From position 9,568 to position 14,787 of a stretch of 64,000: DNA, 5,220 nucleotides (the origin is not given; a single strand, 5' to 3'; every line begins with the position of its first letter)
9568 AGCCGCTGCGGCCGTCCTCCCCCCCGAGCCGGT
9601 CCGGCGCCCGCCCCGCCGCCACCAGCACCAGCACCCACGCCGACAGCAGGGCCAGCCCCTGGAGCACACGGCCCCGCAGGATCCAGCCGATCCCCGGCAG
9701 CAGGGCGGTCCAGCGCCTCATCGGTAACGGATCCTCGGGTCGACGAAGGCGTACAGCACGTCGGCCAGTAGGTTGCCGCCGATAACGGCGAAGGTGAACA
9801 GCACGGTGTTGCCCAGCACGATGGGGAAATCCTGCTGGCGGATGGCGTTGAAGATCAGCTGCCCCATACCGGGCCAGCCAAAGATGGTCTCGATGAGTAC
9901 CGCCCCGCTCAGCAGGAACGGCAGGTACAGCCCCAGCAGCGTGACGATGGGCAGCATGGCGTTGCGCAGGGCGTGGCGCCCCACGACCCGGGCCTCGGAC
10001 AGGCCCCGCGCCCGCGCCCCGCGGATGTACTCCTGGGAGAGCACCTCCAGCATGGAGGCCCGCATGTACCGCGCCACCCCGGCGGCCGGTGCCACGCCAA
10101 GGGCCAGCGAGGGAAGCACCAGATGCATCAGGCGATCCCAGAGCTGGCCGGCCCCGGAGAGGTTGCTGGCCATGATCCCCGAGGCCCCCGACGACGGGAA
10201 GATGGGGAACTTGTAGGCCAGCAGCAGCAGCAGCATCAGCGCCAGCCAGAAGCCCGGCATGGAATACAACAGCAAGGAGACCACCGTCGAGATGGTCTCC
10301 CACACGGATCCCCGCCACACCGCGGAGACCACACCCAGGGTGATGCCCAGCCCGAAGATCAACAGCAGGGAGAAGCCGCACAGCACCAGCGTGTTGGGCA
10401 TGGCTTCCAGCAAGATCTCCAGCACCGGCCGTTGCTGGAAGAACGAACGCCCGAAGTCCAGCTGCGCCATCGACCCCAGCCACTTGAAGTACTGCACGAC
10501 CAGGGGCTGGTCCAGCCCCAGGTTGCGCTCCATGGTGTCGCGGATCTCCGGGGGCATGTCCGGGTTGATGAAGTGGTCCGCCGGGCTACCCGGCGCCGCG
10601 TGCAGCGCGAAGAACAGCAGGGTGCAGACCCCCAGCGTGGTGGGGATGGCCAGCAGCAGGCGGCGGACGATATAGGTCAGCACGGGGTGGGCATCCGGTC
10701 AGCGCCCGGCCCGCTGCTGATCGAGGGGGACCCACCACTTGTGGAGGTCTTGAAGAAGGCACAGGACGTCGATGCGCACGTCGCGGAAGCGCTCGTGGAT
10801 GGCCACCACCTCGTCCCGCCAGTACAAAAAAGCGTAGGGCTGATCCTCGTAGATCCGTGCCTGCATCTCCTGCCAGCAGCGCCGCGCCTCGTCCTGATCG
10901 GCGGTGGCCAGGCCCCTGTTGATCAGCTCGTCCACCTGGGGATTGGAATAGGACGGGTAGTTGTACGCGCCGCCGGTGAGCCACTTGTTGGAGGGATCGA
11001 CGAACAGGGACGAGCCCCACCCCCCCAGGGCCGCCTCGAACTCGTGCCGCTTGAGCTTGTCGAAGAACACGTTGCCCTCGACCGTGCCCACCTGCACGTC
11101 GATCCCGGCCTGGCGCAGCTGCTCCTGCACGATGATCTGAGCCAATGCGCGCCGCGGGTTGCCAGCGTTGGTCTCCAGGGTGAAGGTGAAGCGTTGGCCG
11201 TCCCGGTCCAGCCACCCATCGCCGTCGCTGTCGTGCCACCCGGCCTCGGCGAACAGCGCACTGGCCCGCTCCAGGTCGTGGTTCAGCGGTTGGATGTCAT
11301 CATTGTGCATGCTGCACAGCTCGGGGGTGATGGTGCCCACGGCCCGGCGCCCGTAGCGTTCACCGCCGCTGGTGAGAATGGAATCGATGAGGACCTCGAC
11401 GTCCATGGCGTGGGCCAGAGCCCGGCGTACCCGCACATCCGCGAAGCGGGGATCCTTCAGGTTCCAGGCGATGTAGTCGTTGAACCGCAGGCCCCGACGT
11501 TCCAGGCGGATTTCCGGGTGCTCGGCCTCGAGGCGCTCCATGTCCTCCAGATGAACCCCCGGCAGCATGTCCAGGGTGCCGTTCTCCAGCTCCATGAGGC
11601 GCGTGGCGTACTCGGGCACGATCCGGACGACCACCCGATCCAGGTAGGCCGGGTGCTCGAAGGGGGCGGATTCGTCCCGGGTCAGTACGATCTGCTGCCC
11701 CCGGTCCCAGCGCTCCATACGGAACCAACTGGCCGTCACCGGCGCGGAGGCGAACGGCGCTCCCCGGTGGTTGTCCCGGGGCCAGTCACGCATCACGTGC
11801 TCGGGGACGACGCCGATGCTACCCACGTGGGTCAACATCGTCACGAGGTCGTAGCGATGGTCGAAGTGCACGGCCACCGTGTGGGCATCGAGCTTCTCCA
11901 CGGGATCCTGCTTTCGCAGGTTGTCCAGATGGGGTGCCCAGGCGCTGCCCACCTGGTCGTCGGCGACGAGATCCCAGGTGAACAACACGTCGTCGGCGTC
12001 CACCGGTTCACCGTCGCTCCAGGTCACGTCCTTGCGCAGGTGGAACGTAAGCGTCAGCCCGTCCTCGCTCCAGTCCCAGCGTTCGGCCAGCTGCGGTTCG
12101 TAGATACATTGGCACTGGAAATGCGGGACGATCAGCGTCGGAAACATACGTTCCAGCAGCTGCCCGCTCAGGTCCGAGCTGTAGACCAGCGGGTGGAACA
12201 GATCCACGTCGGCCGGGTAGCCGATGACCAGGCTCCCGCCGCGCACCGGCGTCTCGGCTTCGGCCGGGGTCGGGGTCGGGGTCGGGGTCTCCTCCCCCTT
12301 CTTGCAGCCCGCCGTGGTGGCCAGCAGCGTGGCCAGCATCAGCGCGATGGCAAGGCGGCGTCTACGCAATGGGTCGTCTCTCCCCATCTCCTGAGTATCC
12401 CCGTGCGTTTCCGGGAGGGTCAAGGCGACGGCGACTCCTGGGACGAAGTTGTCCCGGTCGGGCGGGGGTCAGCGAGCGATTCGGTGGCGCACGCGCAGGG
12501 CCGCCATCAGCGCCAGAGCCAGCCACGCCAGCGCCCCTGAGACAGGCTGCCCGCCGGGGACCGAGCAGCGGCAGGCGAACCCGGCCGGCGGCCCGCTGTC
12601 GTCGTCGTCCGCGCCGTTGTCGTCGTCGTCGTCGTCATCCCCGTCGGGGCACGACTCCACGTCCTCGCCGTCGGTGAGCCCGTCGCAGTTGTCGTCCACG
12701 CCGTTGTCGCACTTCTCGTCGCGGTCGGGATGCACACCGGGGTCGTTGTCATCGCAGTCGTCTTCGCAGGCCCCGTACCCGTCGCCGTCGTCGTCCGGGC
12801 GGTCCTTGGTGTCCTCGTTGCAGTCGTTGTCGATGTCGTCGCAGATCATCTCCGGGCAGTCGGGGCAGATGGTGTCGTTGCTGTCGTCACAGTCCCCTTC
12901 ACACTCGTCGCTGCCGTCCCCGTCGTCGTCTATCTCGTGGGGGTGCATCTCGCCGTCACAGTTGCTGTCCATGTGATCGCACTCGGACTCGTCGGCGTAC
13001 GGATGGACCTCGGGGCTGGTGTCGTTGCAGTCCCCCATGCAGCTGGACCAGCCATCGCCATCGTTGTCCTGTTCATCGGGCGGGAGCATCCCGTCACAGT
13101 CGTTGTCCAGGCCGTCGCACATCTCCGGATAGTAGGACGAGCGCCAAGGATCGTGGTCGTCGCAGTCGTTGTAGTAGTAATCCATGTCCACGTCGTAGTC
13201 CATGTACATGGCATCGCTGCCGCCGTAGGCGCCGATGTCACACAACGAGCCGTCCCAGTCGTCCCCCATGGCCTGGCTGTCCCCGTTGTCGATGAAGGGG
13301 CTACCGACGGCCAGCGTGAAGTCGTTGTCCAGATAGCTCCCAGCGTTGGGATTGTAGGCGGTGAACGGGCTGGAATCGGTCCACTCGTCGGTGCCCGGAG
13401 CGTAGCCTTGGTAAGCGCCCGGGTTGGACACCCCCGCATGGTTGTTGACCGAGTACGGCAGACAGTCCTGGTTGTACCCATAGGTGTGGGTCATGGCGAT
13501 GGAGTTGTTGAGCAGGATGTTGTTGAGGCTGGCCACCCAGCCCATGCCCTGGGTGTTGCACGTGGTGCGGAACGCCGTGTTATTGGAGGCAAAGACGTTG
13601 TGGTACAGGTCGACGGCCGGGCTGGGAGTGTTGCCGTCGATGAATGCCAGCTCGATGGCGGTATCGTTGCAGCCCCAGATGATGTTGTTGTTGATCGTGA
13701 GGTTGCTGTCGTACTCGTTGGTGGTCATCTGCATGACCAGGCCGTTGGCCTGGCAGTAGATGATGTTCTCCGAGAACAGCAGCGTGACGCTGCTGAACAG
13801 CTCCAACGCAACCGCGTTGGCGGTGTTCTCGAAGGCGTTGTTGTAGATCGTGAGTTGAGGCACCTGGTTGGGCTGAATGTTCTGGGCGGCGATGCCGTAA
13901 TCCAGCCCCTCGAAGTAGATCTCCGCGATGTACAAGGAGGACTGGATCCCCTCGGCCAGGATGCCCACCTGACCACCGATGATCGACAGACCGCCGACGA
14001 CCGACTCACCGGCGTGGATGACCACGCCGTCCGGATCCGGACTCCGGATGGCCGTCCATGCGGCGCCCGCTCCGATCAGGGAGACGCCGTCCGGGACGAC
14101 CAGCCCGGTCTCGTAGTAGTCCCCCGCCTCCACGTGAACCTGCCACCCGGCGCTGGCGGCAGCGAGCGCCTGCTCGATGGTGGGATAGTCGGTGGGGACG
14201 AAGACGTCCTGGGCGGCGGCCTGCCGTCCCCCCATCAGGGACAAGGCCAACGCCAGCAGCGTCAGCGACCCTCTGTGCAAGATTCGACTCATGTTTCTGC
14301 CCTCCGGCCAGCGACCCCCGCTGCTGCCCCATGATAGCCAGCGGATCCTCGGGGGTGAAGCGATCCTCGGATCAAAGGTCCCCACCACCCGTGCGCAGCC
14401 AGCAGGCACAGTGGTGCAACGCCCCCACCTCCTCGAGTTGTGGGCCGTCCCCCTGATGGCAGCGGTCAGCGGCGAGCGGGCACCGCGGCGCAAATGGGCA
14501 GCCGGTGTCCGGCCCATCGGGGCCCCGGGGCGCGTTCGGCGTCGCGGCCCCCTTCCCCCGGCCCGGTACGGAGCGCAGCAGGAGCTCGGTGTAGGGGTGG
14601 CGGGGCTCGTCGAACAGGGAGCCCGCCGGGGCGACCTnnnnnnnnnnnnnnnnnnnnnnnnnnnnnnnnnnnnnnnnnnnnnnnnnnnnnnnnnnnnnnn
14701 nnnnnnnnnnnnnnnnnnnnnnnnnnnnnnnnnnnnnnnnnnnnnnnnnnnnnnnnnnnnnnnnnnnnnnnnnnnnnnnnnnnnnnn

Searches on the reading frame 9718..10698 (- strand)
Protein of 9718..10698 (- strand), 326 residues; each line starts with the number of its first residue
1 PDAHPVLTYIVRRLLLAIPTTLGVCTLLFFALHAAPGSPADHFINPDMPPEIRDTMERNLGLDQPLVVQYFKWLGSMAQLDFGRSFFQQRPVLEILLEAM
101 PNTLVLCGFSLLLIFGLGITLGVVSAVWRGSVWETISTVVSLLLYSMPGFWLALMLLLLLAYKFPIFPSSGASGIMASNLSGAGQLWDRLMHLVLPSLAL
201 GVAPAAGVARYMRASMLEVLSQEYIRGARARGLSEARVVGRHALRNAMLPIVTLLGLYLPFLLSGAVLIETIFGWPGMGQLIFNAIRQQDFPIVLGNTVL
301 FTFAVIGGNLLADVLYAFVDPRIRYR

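Call 15: search_protein_families(library=pfam, proteins=[window:9718-10698:-], max_evalue=0.001)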
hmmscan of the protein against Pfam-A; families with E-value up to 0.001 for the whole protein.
window:9718-10698:- (326 aa): 2 families
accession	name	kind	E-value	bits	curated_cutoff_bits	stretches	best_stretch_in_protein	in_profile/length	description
PF00528.27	BPD_transp_1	-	4.1e-41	141.2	26.4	1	118-324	1-183/184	Binding-protein-dependent transport system inner membrane component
PF19300.4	BPD_transp_1_N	-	1.1e-11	45.3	23.8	1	7-106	2-113/114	Binding-prot-dependent transport system membrane comp, N-term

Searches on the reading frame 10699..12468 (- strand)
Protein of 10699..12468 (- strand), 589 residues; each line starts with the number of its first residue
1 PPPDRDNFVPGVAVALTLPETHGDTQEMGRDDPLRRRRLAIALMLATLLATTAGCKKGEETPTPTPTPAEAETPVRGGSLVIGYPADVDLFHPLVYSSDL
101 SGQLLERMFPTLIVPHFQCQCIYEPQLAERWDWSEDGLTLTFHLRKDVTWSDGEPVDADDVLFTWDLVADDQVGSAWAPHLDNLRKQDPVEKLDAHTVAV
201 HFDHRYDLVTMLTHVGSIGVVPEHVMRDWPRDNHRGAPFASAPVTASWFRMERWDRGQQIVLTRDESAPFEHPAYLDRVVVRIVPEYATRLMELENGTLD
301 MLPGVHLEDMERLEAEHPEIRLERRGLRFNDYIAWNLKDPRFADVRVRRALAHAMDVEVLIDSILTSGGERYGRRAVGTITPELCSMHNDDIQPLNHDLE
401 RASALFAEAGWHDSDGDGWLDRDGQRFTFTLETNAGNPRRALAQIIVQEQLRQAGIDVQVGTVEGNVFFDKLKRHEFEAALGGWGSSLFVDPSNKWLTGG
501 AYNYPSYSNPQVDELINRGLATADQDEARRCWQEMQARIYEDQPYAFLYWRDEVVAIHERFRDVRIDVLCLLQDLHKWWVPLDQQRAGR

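Call 15: search_protein_families(library=pfam, proteins=[window:10699-12468:-], max_evalue=0.001)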
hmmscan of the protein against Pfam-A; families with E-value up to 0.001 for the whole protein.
window:10699-12468:- (589 aa): 1 family
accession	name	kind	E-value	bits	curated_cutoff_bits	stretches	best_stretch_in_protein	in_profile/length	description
PF00496.27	SBP_bac_5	-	1.1e-73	249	32.4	1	124-494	3-355/368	Bacterial extracellular solute-binding proteins, family 5 Middle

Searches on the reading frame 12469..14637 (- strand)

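Call 15: search_protein_families(library=pfam, proteins=[window:12469-14637:-], max_evalue=0.001)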
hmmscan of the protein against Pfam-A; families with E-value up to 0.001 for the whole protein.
window:12469-14637:- (722 aa): 1 family
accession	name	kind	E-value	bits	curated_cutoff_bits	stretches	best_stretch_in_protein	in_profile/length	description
PF11617.13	Cu-binding_MopE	-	3.5e-17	62.7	27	3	536-565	1-29/30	Putative metal-binding motif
